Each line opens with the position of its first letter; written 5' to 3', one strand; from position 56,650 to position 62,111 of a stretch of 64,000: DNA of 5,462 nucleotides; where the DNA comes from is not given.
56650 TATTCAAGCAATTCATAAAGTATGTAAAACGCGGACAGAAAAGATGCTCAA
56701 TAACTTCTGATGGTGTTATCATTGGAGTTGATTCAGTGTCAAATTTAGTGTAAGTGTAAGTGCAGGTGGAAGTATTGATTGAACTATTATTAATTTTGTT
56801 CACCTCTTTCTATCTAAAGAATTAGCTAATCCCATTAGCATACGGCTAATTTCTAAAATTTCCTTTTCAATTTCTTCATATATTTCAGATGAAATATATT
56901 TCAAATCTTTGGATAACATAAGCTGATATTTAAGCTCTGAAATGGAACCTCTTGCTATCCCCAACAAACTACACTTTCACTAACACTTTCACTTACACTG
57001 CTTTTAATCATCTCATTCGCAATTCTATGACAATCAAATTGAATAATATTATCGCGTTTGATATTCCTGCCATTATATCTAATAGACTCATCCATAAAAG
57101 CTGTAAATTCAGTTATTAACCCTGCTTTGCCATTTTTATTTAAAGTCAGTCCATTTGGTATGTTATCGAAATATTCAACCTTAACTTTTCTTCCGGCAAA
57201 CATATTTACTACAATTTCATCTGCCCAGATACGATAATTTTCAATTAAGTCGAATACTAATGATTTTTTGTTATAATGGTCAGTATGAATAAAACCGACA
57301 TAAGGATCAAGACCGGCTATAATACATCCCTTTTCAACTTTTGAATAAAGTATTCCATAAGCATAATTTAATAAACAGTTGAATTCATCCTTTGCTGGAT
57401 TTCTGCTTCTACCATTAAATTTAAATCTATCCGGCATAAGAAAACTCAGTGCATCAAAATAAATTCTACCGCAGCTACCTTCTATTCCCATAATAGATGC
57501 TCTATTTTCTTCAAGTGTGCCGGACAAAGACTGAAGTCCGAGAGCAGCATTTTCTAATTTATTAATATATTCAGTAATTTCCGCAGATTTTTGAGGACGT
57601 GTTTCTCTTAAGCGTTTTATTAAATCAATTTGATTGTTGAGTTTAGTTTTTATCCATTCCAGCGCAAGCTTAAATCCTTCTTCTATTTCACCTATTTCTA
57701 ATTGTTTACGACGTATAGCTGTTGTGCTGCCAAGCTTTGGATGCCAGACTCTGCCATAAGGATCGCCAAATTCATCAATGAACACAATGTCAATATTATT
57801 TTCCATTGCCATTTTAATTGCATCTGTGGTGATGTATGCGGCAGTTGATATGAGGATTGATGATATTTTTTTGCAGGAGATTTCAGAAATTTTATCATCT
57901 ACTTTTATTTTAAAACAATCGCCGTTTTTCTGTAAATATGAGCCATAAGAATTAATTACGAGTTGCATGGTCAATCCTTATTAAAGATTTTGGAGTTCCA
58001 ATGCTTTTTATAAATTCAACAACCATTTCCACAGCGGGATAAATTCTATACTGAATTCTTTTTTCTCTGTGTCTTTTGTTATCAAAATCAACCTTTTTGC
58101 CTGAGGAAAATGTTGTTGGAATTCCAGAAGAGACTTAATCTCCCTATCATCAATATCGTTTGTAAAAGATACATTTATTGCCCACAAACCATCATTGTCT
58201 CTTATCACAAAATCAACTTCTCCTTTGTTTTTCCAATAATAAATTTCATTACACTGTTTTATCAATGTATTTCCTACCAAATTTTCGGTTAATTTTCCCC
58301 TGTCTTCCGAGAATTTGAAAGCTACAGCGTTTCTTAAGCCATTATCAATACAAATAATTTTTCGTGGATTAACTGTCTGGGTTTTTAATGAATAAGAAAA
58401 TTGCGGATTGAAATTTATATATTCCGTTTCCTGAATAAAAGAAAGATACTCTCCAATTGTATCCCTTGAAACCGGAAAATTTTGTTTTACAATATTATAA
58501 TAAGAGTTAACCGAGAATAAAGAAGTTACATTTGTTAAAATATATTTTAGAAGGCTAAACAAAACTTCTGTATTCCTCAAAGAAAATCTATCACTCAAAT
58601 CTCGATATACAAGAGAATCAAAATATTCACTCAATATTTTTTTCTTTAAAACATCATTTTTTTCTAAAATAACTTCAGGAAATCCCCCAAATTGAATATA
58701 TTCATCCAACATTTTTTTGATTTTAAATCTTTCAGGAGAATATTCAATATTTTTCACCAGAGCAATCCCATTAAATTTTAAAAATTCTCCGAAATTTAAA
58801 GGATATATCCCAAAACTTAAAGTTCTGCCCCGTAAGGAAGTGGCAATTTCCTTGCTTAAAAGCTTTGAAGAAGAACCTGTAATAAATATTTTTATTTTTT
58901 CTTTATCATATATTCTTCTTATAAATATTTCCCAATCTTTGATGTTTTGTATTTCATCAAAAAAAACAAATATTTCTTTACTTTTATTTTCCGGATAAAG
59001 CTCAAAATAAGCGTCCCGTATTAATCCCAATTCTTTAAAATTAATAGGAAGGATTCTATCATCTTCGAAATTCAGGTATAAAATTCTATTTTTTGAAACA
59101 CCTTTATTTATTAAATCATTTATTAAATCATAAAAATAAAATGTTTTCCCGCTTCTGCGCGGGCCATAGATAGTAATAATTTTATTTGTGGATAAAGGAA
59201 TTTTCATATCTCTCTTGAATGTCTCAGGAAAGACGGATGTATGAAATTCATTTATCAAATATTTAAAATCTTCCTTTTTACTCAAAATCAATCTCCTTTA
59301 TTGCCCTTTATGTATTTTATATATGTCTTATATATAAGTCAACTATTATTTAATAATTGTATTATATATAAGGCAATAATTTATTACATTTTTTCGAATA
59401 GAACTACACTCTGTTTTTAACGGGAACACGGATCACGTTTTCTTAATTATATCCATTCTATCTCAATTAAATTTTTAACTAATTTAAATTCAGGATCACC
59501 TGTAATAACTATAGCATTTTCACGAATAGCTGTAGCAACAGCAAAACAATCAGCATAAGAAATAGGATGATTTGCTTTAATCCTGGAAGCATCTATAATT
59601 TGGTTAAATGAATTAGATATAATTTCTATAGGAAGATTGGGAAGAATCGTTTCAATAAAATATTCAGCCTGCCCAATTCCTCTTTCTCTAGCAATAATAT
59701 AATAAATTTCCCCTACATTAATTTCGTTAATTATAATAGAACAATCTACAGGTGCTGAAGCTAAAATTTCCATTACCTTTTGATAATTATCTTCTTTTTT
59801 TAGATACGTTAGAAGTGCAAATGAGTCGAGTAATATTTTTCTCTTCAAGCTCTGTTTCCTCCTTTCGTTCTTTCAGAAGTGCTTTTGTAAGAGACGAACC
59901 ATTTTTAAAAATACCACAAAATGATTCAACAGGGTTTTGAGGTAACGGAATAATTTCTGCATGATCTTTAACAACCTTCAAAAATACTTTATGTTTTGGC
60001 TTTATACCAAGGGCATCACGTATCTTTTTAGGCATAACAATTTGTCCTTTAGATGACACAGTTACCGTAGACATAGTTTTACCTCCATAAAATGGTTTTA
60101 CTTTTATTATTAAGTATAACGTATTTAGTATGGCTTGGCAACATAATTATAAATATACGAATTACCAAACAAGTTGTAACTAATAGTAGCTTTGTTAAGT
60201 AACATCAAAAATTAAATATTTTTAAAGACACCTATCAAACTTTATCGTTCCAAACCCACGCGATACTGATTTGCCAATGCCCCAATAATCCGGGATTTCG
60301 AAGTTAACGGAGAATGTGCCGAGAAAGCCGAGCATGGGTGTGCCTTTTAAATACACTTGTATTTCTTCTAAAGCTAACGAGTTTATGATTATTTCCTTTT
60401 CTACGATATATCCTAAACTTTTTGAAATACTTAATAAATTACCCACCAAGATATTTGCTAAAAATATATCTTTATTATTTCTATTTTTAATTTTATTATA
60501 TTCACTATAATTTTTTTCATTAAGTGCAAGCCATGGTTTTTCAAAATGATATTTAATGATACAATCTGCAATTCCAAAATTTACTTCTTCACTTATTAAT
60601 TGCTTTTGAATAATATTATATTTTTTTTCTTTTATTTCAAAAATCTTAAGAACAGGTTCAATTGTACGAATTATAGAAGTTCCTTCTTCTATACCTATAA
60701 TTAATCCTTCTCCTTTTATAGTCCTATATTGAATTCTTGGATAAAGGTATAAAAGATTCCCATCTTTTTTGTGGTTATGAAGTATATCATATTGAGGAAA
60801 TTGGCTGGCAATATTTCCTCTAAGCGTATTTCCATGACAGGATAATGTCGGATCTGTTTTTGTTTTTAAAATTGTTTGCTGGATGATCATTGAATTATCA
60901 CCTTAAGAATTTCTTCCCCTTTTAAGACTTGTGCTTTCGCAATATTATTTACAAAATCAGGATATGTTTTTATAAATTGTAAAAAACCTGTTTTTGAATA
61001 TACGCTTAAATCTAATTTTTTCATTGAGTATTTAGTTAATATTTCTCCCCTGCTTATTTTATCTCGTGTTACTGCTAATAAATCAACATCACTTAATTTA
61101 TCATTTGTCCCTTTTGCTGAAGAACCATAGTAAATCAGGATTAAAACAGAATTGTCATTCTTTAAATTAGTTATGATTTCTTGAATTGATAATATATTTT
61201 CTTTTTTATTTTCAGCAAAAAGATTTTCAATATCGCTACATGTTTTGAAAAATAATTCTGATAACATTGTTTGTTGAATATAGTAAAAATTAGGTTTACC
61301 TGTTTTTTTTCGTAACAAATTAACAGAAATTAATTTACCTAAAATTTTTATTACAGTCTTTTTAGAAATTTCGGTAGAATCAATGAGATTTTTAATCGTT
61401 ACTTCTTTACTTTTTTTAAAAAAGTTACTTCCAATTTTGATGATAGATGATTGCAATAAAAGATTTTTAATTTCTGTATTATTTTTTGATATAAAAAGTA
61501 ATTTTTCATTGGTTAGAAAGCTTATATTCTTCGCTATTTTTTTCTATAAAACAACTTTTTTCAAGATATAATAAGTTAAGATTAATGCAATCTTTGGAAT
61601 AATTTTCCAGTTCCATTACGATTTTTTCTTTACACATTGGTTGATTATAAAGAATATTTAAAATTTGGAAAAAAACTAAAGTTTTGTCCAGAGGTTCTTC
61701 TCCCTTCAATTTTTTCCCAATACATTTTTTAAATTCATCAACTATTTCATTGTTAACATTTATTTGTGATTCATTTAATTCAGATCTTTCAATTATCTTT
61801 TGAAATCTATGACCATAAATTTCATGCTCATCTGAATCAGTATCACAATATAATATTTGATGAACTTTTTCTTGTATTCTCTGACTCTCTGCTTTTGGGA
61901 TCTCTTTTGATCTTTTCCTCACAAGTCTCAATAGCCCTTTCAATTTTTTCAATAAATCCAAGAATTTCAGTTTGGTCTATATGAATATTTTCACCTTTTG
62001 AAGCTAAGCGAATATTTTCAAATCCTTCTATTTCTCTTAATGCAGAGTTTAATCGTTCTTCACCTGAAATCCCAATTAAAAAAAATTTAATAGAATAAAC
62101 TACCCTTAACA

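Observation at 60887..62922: Type I-D Cas5d fused to an extra helical (HEPN-like/NTase-associated) domain, followed by wHTH and HTH-nucleotidyltransferase genes inside the effector operon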

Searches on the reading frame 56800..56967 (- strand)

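Call 3: search_protein_families(library=pfam, proteins=[window:56800-56967:-], max_evalue=1)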
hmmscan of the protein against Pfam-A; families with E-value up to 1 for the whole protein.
window:56800-56967:- (55 aa): 2 families
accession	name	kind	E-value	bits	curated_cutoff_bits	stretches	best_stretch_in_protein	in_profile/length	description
PF05635.17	23S_rRNA_IVP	-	9.8e-12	45.5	33.8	1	2-45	62-105/106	23S rRNA-intervening sequence protein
PF22296.2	bAvd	-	0.001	20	40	1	11-50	66-106/107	bAvd-like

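Call 4: search_protein_families(library=ncbifam, proteins=[window:56800-56967:-], max_evalue=1)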
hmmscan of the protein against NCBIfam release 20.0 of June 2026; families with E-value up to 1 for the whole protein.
window:56800-56967:- (55 aa): 4 families
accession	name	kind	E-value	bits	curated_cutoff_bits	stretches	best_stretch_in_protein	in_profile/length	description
TIGR02436.1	TIGR02436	subfamily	3.3e-12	46.6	24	1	2-51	58-108/109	four helix bundle protein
NF008912.0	PRK12275.1-6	subfamily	1.5e-08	34.7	124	1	2-52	62-112/117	hypothetical protein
NF008911.0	PRK12275.1-2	subfamily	8.2e-08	32.8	137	1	2-52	66-116/118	hypothetical protein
NF033474.1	DivGenRetAVD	equivalog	7.4e-05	23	80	1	8-46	63-101/104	diversity-generating retroelement protein Avd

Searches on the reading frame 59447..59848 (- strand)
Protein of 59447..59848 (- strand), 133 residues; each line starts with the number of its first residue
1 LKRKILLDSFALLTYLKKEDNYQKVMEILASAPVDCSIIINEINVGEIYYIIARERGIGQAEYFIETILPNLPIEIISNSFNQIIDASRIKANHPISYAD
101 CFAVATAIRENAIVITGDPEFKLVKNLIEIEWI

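Call 94: search_protein_families(library=pfam, proteins=[window:59447-59848:-], max_evalue=0.001)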
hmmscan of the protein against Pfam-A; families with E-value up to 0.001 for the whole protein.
window:59447-59848:- (133 aa): 1 family
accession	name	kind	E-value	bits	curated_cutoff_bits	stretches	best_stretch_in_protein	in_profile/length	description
PF01850.27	PIN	-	2.5e-15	57.6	23.6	1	5-125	1-118/120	PIN domain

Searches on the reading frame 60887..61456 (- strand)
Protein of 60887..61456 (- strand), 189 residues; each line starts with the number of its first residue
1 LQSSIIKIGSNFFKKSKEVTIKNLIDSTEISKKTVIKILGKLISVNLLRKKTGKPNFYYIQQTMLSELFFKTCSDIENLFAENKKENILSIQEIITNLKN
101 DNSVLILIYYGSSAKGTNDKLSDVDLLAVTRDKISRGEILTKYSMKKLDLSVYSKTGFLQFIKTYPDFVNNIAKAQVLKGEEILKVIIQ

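Call 3: search_protein_families(library=pfam, proteins=[window:60887-61456:-], max_evalue=1)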
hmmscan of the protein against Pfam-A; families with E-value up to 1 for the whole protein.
window:60887-61456:- (189 aa): 14 families
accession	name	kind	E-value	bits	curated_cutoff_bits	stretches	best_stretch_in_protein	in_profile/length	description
PF18765.7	Polbeta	-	6.1e-07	30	26.9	1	92-175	1-83/93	Polymerase beta, Nucleotidyltransferase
PF01909.29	NTP_transf_2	-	2.9e-06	28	21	1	92-139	2-50/93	Nucleotidyltransferase domain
PF22600.2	MTPAP-like_central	-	0.00021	21.8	27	1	82-154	20-89/139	Poly(A) RNA polymerase, mitochondrial-like, central palm domain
PF21984.2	DnaD_N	-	0.005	17.4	27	1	12-71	29-89/101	DnaD N-terminal domain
PF01978.25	TrmB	-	0.0065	16.7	25.6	1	16-59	20-63/68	Sugar-specific transcriptional regulator TrmB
PF24033.1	DUF7342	-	0.026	15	31.6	1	20-91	19-85/150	Family of unknown function (DUF7342)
PF13463.12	HTH_27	-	0.028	15.1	22.2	1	15-55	15-54/68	Winged helix DNA-binding domain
PF07924.16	NuiA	-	0.085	13.6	22.1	0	45-100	38-92/130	Nuclease A inhibitor-like protein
PF21248.3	SoFic-like_C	-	0.086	13.5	27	1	21-59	33-72/76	Protein adenylyltransferase SoFic-like, C-terminal domain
PF24713.1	TOR1L1_C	-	0.12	13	27.8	1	29-99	46-113/134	TORTIFOLIA1 C-terminal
PF03965.22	Penicillinase_R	-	0.13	13.1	22.6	1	21-63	24-66/115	Penicillinase repressor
PF03962.21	Mnd1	-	0.21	12.3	23.5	0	72-104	13-45/60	Mnd1 HTH domain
PF07106.19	TBPIP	-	0.21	12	22.8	1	22-60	24-61/62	TBPIP/Hop2 winged helix domain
PF04492.19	Phage_rep_O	-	0.24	12.4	28.7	1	12-52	43-83/95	Bacteriophage replication protein O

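Call 4: search_protein_families(library=ncbifam, proteins=[window:60887-61456:-], max_evalue=1)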
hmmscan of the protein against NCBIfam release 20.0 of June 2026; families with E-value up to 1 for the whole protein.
window:60887-61456:- (189 aa): 10 families
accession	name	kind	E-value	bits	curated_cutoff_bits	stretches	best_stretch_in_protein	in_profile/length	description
NF051895.1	anti_phage_HalB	equivalog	1.8e-05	24.4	190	1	107-135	2-30/211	anti-phage Hailong system nucleotidyltransferase HalB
NF040939.2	trans_reg_lrs14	equivalog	4.7e-05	23.4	90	1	11-78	29-101/103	Lrs14 family HTH-type transcriptional regulator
NF047752.1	MntA_antitoxin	equivalog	0.00012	21.9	60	1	99-135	2-37/106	type VII toxin-antitoxin system MntA family adenylyltransferase antitoxin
NF000079.1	ANT_4p_Ib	exception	0.00032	20.4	500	1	83-135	10-64/256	aminoglycoside O-nucleotidyltransferase ANT(4')-Ib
NF007372.0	PRK09874.1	equivalog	0.011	14.9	571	1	39-108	157-225/408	multidrug efflux MFS transporter MdtG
NF033061.1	ANT_4p_I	equivalog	0.021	14.4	350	1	84-145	8-71/253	ANT(4')-I family aminoglycoside nucleotidyltransferase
NF053606.1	Sta1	subfamily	0.023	14.8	80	1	15-63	31-85/100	Sta1 family transcriptional regulator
NF012212.1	ANT_9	subfamily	0.034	13.4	340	1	91-136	9-53/249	aminoglycoside nucleotidyltransferase ANT(9)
NF053581.1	ANT_3pp_Ic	exception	0.036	13.6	545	1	87-135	12-59/265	aminoglycoside nucleotidyltransferase ANT(3'')-Ic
TIGR02698.1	CopY_TcrY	equivalog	0.053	13.8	121.95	1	16-96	21-98/130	CopY/TcrY family copper transport repressor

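Call 95: search_protein_families(library=padloc, proteins=[window:60887-61456:-], max_evalue=0.01)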
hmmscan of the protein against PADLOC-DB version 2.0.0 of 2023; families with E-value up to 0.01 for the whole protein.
window:60887-61456:- (189 aa): 11 families
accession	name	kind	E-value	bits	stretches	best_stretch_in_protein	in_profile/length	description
PDLC04368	PDC-M05A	-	6.8e-09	33.9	1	12-176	23-184/201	-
PDLC04903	PDC-S09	-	8.4e-07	27.3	1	102-153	24-75/108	-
PDLC04907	PDC-S09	-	4.9e-05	21.4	1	90-158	13-80/114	-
PDLC04906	PDC-S09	-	0.00072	17.9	1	84-132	4-52/98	-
PDLC04902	PDC-S09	-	0.00082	17.7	1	96-135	13-52/97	-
PDLC04904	PDC-S09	-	0.00089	17.4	1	85-130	6-51/104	-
PDLC03963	SoFic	-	0.0012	16.3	1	11-64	301-355/361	-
PDLC01438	Csa3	-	0.0021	16.1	1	13-99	157-209/305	"CAS-I,CAS-II,CAS-III,CAS-IV,CAS-V,CAS-VI; associated_signaling"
PDLC04372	PDC-M05A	-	0.0041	15.4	1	23-138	3-109/167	-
PDLC00776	Cyclase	-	0.0044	14.4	1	92-133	31-73/287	oligonucleotide-cyclase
PDLC04369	PDC-M05A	-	0.0063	14.2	1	93-176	94-180/201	-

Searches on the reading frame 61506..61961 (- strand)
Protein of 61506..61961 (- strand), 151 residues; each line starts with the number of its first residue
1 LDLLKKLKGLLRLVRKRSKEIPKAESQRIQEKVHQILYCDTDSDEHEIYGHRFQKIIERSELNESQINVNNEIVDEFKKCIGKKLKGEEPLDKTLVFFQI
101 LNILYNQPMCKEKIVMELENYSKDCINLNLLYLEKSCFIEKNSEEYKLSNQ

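Call 3: search_protein_families(library=pfam, proteins=[window:61506-61961:-], max_evalue=1)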
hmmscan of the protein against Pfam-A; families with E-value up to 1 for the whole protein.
window:61506-61961:- (151 aa): 6 families
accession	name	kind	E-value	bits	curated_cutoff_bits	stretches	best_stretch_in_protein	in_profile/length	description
PF00176.29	SNF2-rel_dom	-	0.015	14.9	24.9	1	3-73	205-270/290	SNF2-related domain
PF05814.16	Ac76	-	0.023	15.1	22.5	0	35-65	42-72/83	Orf76 (Ac76)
PF20598.4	DUF6795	-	0.041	14.6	27.4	1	29-75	56-102/103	Domain of unknown function (DUF6795)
PF08349.16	DUF1722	-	0.057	14.1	22.5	1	25-86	7-71/117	Protein of unknown function (DUF1722)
PF17419.7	MauJ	-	0.087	14.1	28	1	88-128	12-53/116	Methylamine utilization protein MauJ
PF14947.12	HTH_45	-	0.2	12.1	25.5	1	93-148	4-58/77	Winged helix-turn-helix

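Call 4: search_protein_families(library=ncbifam, proteins=[window:61506-61961:-], max_evalue=1)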
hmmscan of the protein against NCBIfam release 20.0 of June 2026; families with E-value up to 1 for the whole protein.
window:61506-61961:- (151 aa): 1 family
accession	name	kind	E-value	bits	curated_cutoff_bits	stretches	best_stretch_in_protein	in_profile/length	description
NF006810.0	PRK09331.1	subfamily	0.0085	14.9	301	1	51-100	280-329/397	Sep-tRNA:Cys-tRNA synthetase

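Call 18: find_homologous_proteins(query=window:61506-61961:-, max_evalue=0.001)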
Query window:61506-61961:- (151 aa): 5 proteins with E <= 0.001 among 54 candidates.
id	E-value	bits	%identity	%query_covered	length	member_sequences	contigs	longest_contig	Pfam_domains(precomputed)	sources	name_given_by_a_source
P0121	4.1e-39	152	56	91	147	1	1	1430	-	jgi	-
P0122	1.5e-37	147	56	85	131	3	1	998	-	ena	-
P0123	9.8e-36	141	51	89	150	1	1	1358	-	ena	-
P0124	3.6e-30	123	59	64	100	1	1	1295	-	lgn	-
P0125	8.9e-30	121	60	64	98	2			-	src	-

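Call 78: search_solved_structures(query=A6, max_evalue=10, show_alignments=2)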
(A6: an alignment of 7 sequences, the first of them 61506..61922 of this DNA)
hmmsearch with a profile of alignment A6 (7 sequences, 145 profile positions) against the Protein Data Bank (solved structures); distinct sequences matched with E-value up to 10: 5.
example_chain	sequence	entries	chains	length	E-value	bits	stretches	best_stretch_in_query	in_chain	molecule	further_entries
5xyi_T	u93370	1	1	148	0.13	15.6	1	100-143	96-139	Ribosomal protein S19e, putative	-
9b6m_A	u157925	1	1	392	0.45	13.9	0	79-126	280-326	PG1 light chain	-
9gy5_A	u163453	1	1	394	0.45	13.9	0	79-126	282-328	Catalytic domain from the BoNT-like toxin complex PG1 of Paeniclostridium ghonii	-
2rb6_A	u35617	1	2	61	0.54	13.6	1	23-46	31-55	Uncharacterized protein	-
8xzv_A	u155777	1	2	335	5.1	10.4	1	45-132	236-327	DNA-directed RNA polymerase subunit alpha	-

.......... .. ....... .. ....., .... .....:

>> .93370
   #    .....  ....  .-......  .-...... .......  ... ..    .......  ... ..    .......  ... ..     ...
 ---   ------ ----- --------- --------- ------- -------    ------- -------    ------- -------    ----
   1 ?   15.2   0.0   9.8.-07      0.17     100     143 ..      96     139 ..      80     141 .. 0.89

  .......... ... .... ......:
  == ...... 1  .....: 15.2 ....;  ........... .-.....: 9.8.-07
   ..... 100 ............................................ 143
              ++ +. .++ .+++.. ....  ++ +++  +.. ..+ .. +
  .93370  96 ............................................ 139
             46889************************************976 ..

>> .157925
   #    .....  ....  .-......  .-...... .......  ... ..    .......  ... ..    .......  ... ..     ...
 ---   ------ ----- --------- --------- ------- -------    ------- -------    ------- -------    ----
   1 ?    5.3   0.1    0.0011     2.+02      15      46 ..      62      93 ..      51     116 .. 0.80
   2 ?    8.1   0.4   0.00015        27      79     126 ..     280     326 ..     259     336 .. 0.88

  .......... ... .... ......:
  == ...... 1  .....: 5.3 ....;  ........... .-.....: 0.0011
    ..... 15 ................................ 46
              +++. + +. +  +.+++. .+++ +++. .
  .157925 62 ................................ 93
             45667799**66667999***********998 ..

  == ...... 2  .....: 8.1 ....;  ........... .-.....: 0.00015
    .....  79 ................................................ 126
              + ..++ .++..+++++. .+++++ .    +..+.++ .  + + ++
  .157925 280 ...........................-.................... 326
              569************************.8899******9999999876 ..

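Call 87: find_related_loci(query=A9, collection=metagenome_contigs, flank=6000)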
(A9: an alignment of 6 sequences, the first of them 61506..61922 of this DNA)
Query A9 (138 aa) in metagenome_contigs; peptide patterns used: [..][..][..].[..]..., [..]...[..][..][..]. (x = any residue, [..] = any of these).
249 stretches matched a pattern; 6 encode a relative of the query (tblastn E <= 1e-3); 6 distinct loci.
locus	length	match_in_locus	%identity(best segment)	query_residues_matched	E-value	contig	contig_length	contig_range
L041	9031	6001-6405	57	2-136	1e-53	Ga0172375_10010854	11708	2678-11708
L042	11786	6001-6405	56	2-136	6e-52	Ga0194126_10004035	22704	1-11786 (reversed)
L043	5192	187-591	56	2-136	5e-52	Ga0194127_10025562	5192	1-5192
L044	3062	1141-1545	56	2-136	2e-51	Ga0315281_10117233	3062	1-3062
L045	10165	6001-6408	47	2-137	7e-39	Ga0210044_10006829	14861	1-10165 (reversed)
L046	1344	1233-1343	65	1-37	3e-13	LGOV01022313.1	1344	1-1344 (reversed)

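Call 95: search_protein_families(library=padloc, proteins=[window:61506-61922:-], max_evalue=0.01)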
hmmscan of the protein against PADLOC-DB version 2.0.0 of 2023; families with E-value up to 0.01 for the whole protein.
window:61506-61922:- (138 aa): 0 families
